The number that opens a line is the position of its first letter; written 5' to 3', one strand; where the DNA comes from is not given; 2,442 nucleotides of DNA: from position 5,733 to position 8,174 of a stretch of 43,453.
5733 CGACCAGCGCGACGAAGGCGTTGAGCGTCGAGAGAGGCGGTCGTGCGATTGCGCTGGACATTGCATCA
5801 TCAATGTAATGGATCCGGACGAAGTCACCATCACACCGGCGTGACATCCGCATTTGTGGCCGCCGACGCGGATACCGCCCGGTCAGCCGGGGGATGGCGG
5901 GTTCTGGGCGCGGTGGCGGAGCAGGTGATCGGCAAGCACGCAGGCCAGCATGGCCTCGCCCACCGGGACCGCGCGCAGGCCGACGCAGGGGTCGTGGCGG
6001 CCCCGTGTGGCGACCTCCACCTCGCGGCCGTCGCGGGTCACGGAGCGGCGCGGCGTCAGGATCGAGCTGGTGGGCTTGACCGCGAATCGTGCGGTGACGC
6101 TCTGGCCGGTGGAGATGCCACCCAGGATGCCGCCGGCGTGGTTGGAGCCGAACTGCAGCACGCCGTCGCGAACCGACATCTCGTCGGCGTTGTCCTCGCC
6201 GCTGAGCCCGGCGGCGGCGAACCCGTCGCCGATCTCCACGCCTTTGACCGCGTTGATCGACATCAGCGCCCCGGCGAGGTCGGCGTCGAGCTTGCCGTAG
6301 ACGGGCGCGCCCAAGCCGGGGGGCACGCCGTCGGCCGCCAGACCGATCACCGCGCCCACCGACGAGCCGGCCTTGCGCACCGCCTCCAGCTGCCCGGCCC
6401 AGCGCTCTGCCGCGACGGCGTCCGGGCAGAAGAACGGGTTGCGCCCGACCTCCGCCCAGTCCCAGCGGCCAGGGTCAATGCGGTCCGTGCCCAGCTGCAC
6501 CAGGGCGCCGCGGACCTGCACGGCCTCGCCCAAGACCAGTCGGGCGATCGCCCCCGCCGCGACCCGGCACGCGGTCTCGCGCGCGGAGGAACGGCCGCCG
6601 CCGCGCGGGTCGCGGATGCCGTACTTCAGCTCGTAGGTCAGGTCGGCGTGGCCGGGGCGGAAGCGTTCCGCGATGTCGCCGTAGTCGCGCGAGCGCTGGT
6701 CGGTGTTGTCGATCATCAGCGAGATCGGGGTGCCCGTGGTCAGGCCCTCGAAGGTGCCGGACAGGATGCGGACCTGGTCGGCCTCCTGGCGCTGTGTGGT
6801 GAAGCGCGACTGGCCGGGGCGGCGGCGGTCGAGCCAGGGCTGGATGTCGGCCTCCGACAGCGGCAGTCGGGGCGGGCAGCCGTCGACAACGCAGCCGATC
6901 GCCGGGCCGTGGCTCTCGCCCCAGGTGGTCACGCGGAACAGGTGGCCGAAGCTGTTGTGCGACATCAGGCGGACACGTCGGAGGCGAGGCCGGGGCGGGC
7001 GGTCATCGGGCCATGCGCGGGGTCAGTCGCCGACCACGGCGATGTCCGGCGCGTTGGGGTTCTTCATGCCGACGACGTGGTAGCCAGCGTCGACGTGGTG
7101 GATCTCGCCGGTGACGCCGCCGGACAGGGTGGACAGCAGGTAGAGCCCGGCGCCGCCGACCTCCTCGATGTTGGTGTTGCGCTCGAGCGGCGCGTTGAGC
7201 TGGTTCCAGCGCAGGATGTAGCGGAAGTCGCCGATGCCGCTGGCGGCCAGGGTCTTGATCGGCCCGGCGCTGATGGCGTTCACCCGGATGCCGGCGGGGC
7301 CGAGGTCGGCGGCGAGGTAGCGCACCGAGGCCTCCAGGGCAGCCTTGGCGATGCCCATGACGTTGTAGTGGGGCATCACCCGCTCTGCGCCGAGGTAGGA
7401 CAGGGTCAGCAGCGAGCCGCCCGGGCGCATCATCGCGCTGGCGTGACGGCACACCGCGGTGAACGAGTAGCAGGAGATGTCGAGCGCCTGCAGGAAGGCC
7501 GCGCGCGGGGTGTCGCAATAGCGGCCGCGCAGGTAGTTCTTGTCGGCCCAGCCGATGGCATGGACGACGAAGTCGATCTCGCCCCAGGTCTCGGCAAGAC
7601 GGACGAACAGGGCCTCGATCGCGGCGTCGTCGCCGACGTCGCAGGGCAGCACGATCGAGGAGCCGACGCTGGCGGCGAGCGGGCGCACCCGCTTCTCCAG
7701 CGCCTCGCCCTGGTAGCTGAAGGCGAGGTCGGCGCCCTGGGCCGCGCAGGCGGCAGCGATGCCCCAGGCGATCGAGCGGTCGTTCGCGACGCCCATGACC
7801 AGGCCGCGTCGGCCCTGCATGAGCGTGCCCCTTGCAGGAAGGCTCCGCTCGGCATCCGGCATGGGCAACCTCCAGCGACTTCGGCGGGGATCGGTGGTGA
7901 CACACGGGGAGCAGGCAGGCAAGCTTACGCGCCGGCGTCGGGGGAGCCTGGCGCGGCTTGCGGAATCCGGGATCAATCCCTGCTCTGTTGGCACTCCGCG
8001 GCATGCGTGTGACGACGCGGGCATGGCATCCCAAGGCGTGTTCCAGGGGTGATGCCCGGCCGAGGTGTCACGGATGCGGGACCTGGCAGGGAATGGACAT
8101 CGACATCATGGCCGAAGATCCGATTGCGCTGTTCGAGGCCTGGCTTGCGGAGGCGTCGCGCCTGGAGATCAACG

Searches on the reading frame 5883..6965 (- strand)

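Call 89: search_protein_families(library=pfam, proteins=[window:5883-6965:-], max_evalue=0.00001)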
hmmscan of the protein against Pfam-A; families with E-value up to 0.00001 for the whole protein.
window:5883-6965:- (360 aa): 1 family
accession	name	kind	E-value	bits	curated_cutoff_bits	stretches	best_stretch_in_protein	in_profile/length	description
PF01264.26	Chorismate_synt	-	1.8e-131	438.1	27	1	10-349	1-327/327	Chorismate synthase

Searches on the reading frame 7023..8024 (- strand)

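Call 89: search_protein_families(library=pfam, proteins=[window:7023-8024:-], max_evalue=0.00001)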
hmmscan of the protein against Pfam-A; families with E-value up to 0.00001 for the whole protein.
window:7023-8024:- (333 aa): 2 families
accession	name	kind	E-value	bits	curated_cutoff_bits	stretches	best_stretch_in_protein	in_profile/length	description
PF13561.12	adh_short_C2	-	9.2e-91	304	27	1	78-316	1-236/236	Enoyl-(Acyl carrier protein) reductase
PF00106.31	adh_short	-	2.2e-17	63.7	26.6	1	82-260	9-186/195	short chain dehydrogenase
